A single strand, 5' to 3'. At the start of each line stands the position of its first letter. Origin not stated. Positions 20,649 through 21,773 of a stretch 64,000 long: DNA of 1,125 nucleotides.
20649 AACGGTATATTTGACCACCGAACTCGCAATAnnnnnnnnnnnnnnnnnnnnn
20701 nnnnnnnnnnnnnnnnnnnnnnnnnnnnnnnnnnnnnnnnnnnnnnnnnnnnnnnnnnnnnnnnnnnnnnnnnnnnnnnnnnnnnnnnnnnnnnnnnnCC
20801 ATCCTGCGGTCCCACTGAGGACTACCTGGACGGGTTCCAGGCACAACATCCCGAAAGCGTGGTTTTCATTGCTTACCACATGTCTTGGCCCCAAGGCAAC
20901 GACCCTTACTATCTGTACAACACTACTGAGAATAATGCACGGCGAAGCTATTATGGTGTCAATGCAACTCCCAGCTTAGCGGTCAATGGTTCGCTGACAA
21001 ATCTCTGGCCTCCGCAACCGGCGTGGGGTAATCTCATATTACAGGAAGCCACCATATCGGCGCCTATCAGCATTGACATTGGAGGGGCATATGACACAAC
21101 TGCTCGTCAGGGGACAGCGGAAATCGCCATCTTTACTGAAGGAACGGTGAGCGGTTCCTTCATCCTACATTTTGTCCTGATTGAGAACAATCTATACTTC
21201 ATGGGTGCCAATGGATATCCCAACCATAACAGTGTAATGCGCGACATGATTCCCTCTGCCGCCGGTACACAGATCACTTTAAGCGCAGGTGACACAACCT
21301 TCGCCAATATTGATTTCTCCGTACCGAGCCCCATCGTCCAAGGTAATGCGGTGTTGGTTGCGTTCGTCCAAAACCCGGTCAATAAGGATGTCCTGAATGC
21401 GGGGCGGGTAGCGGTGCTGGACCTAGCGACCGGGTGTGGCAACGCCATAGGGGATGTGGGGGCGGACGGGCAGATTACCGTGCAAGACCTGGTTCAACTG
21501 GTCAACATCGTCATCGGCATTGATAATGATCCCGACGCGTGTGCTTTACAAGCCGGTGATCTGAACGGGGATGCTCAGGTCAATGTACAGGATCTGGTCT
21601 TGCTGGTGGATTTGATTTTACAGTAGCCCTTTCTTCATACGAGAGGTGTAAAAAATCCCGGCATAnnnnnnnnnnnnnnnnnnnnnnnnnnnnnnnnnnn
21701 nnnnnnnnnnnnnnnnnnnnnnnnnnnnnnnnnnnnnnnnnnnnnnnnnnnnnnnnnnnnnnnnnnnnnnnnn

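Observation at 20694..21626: Candidate secreted selenoprotein: thioredoxin-fold U-x-x-C protein fused to a dockerin, hidden behind an in-frame TGA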

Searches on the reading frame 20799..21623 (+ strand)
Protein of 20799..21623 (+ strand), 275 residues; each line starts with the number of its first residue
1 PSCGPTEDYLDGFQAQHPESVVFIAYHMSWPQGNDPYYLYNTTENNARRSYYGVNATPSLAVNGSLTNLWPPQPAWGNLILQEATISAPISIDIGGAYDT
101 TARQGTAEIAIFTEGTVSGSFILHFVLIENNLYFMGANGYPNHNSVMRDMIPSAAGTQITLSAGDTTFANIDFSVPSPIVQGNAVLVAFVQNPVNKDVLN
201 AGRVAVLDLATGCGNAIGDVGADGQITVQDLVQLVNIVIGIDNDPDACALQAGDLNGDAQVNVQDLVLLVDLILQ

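Call 71: predict_structure(protein=window:20799-21623:+)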
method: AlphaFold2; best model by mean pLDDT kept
length: 275 residues; sequences in the alignment: 1
mean_pLDDT: 35.1   pTM: 0.27
mean pLDDT of the five models: 35.1, 29.7, 28.2, 26.1, 25.9
residues with pLDDT >= 90: 0; 70-90: 0; 50-70: 3; < 50: 272
segments of 3 or more residues with pLDDT < 50: 1-9, 15-275
pLDDT, mean of each block of 10 residues (from residue 1): 43 43 35 34 33 33 33 39 39 36 33 36 42 36 25 26 24 27 34 32 40 42 43 43 36 32 33 30
secondary structure, 60 per line:
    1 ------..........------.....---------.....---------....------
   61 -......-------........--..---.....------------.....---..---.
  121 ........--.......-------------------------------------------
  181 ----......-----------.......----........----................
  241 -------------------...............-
elements in order: H7-16 E23-27 E37-41 E51-54 E62-67 E75-82 E90-94 E107-111 E120-128 E131-137 E185-190 E202-208 E213-220 E225-227 H228-240 E260-262 H263-274
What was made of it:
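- On Thioredoxin fold: The window protein's own model was unusable (pLDDT 35, call 71).
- The window protein's own model failed (pLDDT 35, call 71).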

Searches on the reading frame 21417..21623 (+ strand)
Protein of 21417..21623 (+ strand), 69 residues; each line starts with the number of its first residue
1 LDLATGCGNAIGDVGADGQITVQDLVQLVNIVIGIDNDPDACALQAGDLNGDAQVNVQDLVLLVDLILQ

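Call 66: search_protein_families(library=pfam, proteins=[window:21417-21623:+], max_evalue=0.1)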
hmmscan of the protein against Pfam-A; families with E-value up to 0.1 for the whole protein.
seq(69 aa): 4 families
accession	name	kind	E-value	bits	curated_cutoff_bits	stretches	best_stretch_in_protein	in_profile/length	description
PF00404.24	Dockerin_1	-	4.7e-05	23.9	22.9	1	12-64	2-53/57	Dockerin type I domain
PF00036.39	EF-hand_1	-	0.0039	17.1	25.4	0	16-29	13-26/29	EF hand domain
PF13499.12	EF-hand_7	-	0.074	13.9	30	0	13-61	12-63/67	EF-hand domain pair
PF13202.12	EF-hand_5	-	0.075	13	25.9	0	17-29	13-25/25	EF hand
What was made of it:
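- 21450..21608 (+): Dockerin type I-like tail: two Ca-loop/helix repeats (aa 253-305). Conserved Cys248 and Cys283 lie before and between the repeats. Six of 8 relatives' tails pass (call 66).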
